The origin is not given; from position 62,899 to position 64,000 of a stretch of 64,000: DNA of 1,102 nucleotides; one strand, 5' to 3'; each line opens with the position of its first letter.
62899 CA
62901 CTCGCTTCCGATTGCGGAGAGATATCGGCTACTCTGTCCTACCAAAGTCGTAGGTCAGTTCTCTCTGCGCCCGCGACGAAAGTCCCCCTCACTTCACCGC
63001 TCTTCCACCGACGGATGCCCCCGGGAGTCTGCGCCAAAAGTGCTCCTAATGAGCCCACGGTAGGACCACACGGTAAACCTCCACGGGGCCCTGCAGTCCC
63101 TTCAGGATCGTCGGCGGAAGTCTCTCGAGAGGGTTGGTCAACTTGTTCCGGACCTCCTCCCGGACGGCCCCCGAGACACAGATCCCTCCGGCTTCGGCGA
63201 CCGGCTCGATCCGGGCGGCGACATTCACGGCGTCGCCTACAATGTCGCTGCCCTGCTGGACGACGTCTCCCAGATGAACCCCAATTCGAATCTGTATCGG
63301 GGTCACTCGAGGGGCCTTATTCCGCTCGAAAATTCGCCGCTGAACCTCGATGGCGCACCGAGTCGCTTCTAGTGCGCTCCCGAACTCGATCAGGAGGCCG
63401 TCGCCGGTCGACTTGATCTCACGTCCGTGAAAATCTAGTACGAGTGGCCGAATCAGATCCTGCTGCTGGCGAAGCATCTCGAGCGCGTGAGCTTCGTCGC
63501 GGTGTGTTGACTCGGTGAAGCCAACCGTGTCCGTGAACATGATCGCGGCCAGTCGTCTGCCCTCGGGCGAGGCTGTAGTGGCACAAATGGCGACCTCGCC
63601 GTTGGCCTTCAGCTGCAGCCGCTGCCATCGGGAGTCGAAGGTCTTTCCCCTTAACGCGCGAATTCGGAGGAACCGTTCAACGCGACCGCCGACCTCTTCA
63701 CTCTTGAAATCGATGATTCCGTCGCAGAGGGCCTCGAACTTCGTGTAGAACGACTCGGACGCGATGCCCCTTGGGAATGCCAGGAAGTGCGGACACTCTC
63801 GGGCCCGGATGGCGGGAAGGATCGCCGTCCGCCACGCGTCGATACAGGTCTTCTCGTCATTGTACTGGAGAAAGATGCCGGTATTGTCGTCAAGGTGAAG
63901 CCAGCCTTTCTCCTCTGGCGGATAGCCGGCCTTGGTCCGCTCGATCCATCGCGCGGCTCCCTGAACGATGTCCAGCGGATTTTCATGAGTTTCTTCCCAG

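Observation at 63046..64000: Gene fusion of a KaiC-like RecA-superfamily domain to a class III nucleotidyl cyclase catalytic domain (runs off window end)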

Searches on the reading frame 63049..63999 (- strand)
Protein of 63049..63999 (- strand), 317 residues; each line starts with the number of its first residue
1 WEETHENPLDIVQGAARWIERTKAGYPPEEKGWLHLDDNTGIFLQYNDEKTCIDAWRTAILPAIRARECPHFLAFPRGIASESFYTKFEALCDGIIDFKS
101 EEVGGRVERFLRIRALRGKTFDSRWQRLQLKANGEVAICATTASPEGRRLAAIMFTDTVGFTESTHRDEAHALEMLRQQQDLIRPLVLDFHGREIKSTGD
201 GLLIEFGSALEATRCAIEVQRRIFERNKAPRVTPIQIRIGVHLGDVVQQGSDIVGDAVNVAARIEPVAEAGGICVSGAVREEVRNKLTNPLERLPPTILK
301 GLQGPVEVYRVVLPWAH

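Call 6: search_protein_families(library=pfam, proteins=[window:63049-63999:-], max_evalue=1)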
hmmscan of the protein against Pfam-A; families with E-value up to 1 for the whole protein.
window:63049-63999:- (317 aa): 2 families
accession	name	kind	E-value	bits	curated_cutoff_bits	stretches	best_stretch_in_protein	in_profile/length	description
PF00211.25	Guanylate_cyc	-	2.4e-14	53.8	21.9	1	151-309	9-179/183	Adenylate and Guanylate cyclase catalytic domain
PF06745.19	ATPase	-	0.069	12.9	26.6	1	90-133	178-222/231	KaiC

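Call 7: search_protein_families(library=ncbifam, proteins=[window:63049-63999:-], max_evalue=1)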
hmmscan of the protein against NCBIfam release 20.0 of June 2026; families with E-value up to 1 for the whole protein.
window:63049-63999:- (317 aa): 4 families
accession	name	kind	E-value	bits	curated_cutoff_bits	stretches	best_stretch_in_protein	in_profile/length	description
NF058673.1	LipAdnlyCyLipJMY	equivalog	3e-22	78.9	800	1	144-309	289-447/449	bifunctional lipase/adenylate cyclase LipJ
TIGR03903.1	TOMM_kin_cyc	equivalog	2.3e-06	25.7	705.75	1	148-286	286-439/1267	TOMM system kinase/cyclase fusion protein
TIGR04510.1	mod_pep_cyc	subfamily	9.9e-06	24.3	400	1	149-248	4-102/814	putative peptide modification system cyclase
TIGR03881.1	KaiC_arch_4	hypoth_equivalog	0.026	14.2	247.8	1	81-132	171-222/231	KaiC domain-containing protein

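Call 8: find_homologous_proteins(query=window:63049-63999:-, max_evalue=0.001)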
Query window:63049-63999:- (317 aa): 1181 proteins with E <= 0.001 among 2782 candidates; the best 120 are listed.
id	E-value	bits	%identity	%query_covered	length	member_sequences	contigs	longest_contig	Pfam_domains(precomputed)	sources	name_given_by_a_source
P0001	2.9e-212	722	100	100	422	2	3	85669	PF00211.26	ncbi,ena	-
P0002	2.5e-114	400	57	99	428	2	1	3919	PF06745.20,PF00211.26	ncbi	-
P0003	6.9e-113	395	55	99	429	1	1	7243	PF06745.20,PF00211.26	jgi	jgi:class 3 adenylate cyclase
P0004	7.4e-112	392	54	99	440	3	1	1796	PF06745.20,PF00211.26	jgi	-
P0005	1.8e-111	391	57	99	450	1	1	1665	PF06745.20,PF00211.26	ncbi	-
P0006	4.9e-111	389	55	99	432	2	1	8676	PF06745.20,PF00211.26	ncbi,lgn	-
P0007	9.0e-110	385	55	99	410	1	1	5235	PF06745.20,PF00211.26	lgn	-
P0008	9.3e-110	385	54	99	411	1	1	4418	PF06745.20,PF00211.26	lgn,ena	-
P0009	3.0e-109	383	55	99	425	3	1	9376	PF06745.20,PF00211.26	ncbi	-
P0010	4.1e-109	383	54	98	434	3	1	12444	PF06745.20,PF00211.26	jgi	jgi:class 3 adenylate cyclase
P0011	8.9e-109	382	53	99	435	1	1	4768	PF06745.20,PF00211.26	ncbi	-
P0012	2.5e-108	380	54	99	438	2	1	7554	PF06745.20,PF00211.26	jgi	jgi:class 3 adenylate cyclase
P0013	6.3e-108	379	54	99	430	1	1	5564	PF00211.26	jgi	jgi:class 3 adenylate cyclase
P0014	3.8e-107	376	52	98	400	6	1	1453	PF06745.20,PF00211.26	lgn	-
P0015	2.6e-106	374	55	97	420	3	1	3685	PF06745.20,PF00211.26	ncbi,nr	ncbi:MAG TPA: adenylate/guanylate cyclase domain-containing protein [Nitrososphaerales archaeon]|nr:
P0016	5.7e-106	373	53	99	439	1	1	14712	PF06745.20,PF00211.26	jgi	jgi:class 3 adenylate cyclase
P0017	1.7e-105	371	55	97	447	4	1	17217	PF06745.20,PF00211.26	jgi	-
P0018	5.7e-105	369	52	99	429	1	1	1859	PF00211.26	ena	-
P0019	1.7e-104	368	54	99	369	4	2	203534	PF00211.26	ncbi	ncbi:MAG: adenylate/guanylate cyclase domain-containing protein [Thermoplasmata archaeon]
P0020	2.6e-104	367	52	99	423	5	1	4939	PF06745.20,PF00211.26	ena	-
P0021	3.0e-104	367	52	99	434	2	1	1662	PF06745.20,PF00211.26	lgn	-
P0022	1.4e-103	365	53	99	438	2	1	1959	PF00211.26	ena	-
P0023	2.6e-103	364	53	98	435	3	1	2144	PF06745.20,PF00211.26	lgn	-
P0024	6.4e-103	363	53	99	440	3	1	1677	PF00211.26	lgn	-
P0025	1.2e-102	362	52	98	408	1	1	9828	PF06745.20,PF00211.26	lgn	-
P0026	2.9e-102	360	52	99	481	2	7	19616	PF00211.26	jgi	jgi:adenylate cyclase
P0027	3.6e-102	360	52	98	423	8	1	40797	PF06745.20,PF00211.26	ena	-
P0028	5.4e-102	360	51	99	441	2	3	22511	PF00211.26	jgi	jgi:adenylate cyclase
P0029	2.6e-101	357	51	98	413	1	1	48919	PF06745.20,PF00211.26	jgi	jgi:class 3 adenylate cyclase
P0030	6.0e-101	356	53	99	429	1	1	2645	PF00211.26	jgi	jgi:class 3 adenylate cyclase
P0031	9.1e-101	355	53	98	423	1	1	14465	PF00211.26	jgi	jgi:class 3 adenylate cyclase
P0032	1.2e-100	355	51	99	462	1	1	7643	PF06745.20,PF00211.26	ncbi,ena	-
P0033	2.0e-100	354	51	99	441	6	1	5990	PF00211.26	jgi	jgi:adenylate cyclase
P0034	3.9e-100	353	52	99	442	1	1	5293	PF00211.26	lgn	-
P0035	4.1e-100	353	52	99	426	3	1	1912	PF00211.26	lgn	-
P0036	9.3e-99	349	51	98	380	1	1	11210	PF06745.20,PF00211.26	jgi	-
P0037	3.7e-98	347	53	91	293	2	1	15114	PF00211.26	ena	-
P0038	5.9e-98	346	52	98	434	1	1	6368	PF00211.26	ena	-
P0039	1.0e-97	345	51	99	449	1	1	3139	PF00211.26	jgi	jgi:class 3 adenylate cyclase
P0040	1.4e-97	345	51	97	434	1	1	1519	PF00211.26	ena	-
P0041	2.4e-96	341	51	99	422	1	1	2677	PF00211.26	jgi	jgi:class 3 adenylate cyclase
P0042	1.7e-95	338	50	97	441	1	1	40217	PF00211.26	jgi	jgi:class 3 adenylate cyclase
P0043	3.6e-95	337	49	98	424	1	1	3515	PF06745.20,PF00211.26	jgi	jgi:class 3 adenylate cyclase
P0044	9.7e-93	329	52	91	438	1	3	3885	PF00211.26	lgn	-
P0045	3.6e-92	327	50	93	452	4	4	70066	PF00211.26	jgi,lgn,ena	-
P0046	1.2e-91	326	49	97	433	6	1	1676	PF00211.26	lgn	-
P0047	1.5e-91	325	46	100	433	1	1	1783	PF00211.26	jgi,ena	-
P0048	8.7e-91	323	48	98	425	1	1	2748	PF06745.20,PF00211.26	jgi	jgi:class 3 adenylate cyclase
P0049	1.0e-90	323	48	99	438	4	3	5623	PF00211.26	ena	-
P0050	9.7e-89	316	49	98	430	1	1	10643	PF06745.20,PF00211.26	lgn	-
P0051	4.3e-88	314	48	96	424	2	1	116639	PF00211.26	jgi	jgi:class 3 adenylate cyclase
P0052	6.8e-87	310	53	85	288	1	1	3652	PF00211.26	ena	-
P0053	2.1e-86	308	49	95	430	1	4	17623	PF00211.26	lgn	-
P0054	5.9e-86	307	47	92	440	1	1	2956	PF06745.20,PF00211.26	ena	-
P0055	2.1e-85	305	49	94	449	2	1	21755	PF00211.26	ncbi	-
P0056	4.3e-84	301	46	95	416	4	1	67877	PF00211.26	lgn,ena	-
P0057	1.1e-83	299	47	93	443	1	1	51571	PF06745.20,PF00211.26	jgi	jgi:class 3 adenylate cyclase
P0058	3.4e-83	298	70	59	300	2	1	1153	PF06745.20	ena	-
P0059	5.0e-83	297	46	96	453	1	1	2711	PF00211.26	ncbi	-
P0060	1.8e-82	295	49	89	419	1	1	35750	PF06745.20,PF00211.26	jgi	jgi:class 3 adenylate cyclase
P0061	6.5e-82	294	47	90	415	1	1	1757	PF06745.20,PF00211.26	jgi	jgi:class 3 adenylate cyclase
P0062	7.6e-82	293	47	90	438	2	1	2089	PF06745.20,PF00211.26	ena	-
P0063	1.5e-80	289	48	89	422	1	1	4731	PF06745.20,PF00211.26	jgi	jgi:class 3 adenylate cyclase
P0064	4.7e-78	281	49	83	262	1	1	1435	PF00211.26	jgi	jgi:class 3 adenylate cyclase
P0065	1.6e-77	279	53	75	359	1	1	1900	PF00392.28,PF00211.26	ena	-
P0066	4.5e-77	278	48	89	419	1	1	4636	PF00211.26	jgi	jgi:class 3 adenylate cyclase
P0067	5.6e-77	277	44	92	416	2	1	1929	PF00211.26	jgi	jgi:class 3 adenylate cyclase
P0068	1.0e-76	276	49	53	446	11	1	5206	PF00211.26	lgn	-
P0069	1.6e-76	276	44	96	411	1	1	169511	PF00211.26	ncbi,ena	-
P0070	2.5e-76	275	46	91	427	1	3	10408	PF00211.26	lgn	-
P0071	3.8e-76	275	44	92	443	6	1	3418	PF06745.20,PF00211.26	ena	-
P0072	4.0e-76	275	45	91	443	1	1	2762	PF00211.26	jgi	jgi:class 3 adenylate cyclase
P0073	4.0e-72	261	47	52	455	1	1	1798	PF06745.20,PF00211.26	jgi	jgi:class 3 adenylate cyclase/KaiC/GvpD/RAD55 family RecA-like ATPase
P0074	1.3e-70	256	48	53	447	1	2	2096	PF06745.20,PF00211.26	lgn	-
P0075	2.0e-69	253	68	54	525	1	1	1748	PF14559.13,PF25063.1,PF13431.13,PF13414.13,PF00515.35,PF21033.5,PF13432.13,PF13428.13,PF00211.26,PF13181.13,PF07719.24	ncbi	ncbi:MAG: adenylate/guanylate cyclase domain-containing protein, partial [Thermoplasmata archaeon]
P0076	1.4e-68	250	68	53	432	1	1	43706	PF13414.13,PF00211.26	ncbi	ncbi:MAG: adenylate/guanylate cyclase domain-containing protein [Thermoplasmata archaeon]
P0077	7.3e-68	247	66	53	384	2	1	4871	PF00211.26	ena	-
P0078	1.6e-67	246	68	53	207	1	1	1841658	PF00211.26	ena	-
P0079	5.8e-67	244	66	53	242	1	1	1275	PF00211.26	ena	-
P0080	7.2e-67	244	68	51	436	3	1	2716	PF00211.26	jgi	jgi:adenylate cyclase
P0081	2.4e-66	242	70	52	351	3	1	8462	PF00211.26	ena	-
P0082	2.4e-66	242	67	53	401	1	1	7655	PF00211.26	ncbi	ncbi:MAG: adenylate/guanylate cyclase domain-containing protein, partial [Thermoplasmata archaeon]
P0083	2.6e-66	242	45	89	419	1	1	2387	PF06745.20,PF00211.26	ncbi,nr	ncbi:MAG TPA: adenylate/guanylate cyclase domain-containing protein, partial [Nitrososphaerales arch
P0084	5.4e-66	241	67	51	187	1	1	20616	PF00211.26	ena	-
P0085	6.9e-65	238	41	99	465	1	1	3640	PF00211.26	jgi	jgi:class 3 adenylate cyclase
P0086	2.8e-64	236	67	51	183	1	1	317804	PF00211.26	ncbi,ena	-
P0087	1.3e-63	233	63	53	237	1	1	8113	PF00211.26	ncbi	ncbi:MAG: adenylate/guanylate cyclase domain-containing protein, partial [Thermoplasmata archaeon]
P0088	2.6e-63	232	43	90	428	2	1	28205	PF00211.26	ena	-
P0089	5.7e-62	228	65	51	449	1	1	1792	PF14559.13,PF13431.13,PF13414.13,PF00211.26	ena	-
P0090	5.5e-61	225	64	51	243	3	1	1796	PF00211.26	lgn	-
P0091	1.1e-59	221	62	53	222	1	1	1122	PF00211.26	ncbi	-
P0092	7.5e-58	214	62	51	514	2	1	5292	PF14559.13,PF13431.13,PF13414.13,PF00515.35,PF12895.14,PF21033.5,PF13432.13,PF13428.13,PF00211.26,PF07719.24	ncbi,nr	ncbi:MAG: adenylate/guanylate cyclase domain-containing protein, partial [Thermoplasmata archaeon]|n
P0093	3.1e-57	212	60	53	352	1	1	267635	PF00211.26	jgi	jgi:adenylate cyclase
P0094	5.6e-57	212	49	63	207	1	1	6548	PF00211.26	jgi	jgi:adenylate cyclase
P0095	6.6e-57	211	61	53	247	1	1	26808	PF00211.26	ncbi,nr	ncbi:MAG: adenylate/guanylate cyclase domain-containing protein, partial [Thermoplasmata archaeon]|n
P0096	8.3e-57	211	63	51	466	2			PF13431.13,PF13414.13,PF00211.26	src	-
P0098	4.9e-56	209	57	54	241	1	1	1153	PF00211.26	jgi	-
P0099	1.2e-55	207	60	53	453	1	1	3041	PF06745.20,PF05625.18,PF00211.26,PF24336.2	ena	-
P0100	5.3e-55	205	59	53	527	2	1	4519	PF14559.13,PF13431.13,PF13414.13,PF00211.26,PF07719.24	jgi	jgi:adenylate cyclase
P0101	7.7e-55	205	58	53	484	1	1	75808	PF14559.13,PF13431.13,PF13414.13,PF21033.5,PF00211.26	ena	-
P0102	2.1e-54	203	58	53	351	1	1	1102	PF00211.26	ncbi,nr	ncbi:MAG TPA: adenylate/guanylate cyclase domain-containing protein, partial [Thermoplasmata archaeo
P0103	9.4e-54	201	62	44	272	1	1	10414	PF06745.20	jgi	jgi:KaiC/GvpD/RAD55 family RecA-like ATPase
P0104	1.4e-53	200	45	76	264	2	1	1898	PF00211.26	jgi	jgi:class 3 adenylate cyclase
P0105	1.6e-53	200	56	53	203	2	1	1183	PF00211.26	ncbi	-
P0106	2.6e-53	200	59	54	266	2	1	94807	PF00211.26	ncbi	ncbi:MAG: adenylate/guanylate cyclase domain-containing protein, partial [Verrucomicrobiota bacteriu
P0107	2.7e-53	200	54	55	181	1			PF00211.26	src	-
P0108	4.2e-53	199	58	54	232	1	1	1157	PF00211.26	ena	-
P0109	4.4e-53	199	61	48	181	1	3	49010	PF00211.26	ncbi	ncbi:MAG: adenylate/guanylate cyclase domain-containing protein [Thermoplasmata archaeon]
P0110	6.3e-53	198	55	54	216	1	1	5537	PF00211.26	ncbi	ncbi:MAG: adenylate/guanylate cyclase domain-containing protein, partial [Acidobacteriota bacterium]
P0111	8.3e-53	198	59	52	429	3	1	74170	PF00211.26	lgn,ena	-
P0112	1.7e-52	197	56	53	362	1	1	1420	PF00211.26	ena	-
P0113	1.9e-52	197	56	53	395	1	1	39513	PF00211.26,PF13191.13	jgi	jgi:class 3 adenylate cyclase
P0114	4.0e-52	196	52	55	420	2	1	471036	PF06745.20,PF23365.2,PF05625.18,PF23442.2,PF00211.26,PF24336.2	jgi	-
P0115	6.1e-52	195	55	53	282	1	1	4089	PF06745.20,PF00211.26,PF00154.28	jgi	-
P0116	7.5e-52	195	56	54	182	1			PF00211.26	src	-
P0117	8.7e-52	195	66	44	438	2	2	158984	PF14559.13,PF13431.13,PF13414.13,PF21033.5,PF00211.26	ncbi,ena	-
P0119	1.7e-51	194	50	61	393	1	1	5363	PF13840.13,PF00211.26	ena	-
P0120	1.7e-51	194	53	53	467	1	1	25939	PF06745.20,PF23365.2,PF13401.13,PF00211.26,PF24336.2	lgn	-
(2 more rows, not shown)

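Call 10: find_encoding_contigs(protein=P0001, flank=10000, max_places=4)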
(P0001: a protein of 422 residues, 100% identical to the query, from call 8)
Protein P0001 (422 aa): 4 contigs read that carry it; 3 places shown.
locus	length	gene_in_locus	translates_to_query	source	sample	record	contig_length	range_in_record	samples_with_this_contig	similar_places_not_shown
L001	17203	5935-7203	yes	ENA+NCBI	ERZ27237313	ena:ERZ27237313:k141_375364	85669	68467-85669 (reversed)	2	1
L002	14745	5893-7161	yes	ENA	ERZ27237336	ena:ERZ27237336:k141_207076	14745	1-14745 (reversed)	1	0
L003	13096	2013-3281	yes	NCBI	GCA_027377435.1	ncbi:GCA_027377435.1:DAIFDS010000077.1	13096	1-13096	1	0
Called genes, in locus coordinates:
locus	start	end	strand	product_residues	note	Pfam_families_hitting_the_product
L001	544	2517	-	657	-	PF00654:Voltage_CLC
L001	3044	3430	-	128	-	PF01850:PIN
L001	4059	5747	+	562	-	PF01609:DDE_Tnp_1 (weak)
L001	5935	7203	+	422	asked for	PF00211:Guanylate_cyc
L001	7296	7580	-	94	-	-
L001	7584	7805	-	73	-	-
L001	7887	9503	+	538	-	PF00224:PK, PF02887:PK_C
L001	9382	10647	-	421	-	PF07690:MFS_1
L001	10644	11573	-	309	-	PF00753:Lactamase_B, PF23023:Anti-Pycsar_Apyc1 (weak), PF12706:Lactamase_B_2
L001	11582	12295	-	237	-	PF02163:Peptidase_M50 (faint)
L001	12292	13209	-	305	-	-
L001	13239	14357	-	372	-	PF14559:TPR_19 (faint)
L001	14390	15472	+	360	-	PF00348:polyprenyl_synt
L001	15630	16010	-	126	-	PF01920:Prefoldin_2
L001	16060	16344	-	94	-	PF09341:Pcc1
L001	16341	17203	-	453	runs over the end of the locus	PF00206:Lyase_1, PF10397:ADSL_C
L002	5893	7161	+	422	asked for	PF00211:Guanylate_cyc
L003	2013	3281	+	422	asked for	PF00211:Guanylate_cyc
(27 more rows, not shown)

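Call 11: search_protein_families(library=pfam, proteins=[P0001, P0002, P0003, P0015, P0114], max_evalue=1)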
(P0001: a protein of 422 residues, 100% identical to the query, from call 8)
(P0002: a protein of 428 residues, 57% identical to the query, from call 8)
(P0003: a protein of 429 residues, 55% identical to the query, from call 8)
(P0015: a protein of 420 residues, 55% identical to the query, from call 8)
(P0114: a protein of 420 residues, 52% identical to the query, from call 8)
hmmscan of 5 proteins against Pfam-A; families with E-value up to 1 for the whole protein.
P0001 (422 aa): 2 families
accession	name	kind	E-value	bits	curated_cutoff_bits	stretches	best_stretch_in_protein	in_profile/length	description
PF00211.25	Guanylate_cyc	-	4.7e-14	52.8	21.9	1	256-414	9-179/183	Adenylate and Guanylate cyclase catalytic domain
PF06745.19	ATPase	-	6.6e-05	22.8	26.6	1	195-237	178-221/231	KaiC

P0002 (428 aa): 2 families
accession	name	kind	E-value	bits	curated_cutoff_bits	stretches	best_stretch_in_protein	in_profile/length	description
PF00211.25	Guanylate_cyc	-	9.1e-23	81.2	21.9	1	262-413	9-172/183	Adenylate and Guanylate cyclase catalytic domain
PF06745.19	ATPase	-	3.6e-06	27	26.6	2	57-107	56-108/231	KaiC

P0003 (429 aa): 2 families
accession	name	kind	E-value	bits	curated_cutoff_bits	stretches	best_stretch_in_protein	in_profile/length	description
PF00211.25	Guanylate_cyc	-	1e-17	64.8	21.9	1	254-388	9-156/183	Adenylate and Guanylate cyclase catalytic domain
PF06745.19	ATPase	-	1e-06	28.7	26.6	2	53-106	60-113/231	KaiC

P0015 (420 aa): 3 families
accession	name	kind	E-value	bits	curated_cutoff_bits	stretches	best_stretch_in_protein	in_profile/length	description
PF00211.25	Guanylate_cyc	-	3.2e-19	69.7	21.9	1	258-415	9-179/183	Adenylate and Guanylate cyclase catalytic domain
PF06745.19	ATPase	-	5.6e-06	26.3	26.6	2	57-101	56-100/231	KaiC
PF09143.16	AvrPphF-ORF-2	-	0.0042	17.5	25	1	326-368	113-152/175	AvrPphF-ORF-2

P0114 (420 aa): 7 families
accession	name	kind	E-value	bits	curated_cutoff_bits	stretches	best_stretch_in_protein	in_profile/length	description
PF06745.19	ATPase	-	1.4e-21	77.3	26.6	1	201-414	2-225/231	KaiC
PF00211.25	Guanylate_cyc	-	6.8e-19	68.6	21.9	1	13-151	9-161/183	Adenylate and Guanylate cyclase catalytic domain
PF24336.1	DUF7504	-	2e-10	41.9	27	1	301-375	101-178/179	Family of unknown function (DUF7504)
PF05625.17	PAXNEB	-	2e-09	37.4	28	2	290-377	174-273/366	PAXNEB protein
PF23365.1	DUF7090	-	7.2e-09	36.1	27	1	291-376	98-182/192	Family of unknown function (DUF7090)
PF05763.18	DUF835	-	0.00039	20.7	33.1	1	275-361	43-127/136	Protein of unknown function (DUF835)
PF13481.12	AAA_25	-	0.12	12.5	27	1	191-231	6-46/195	AAA domain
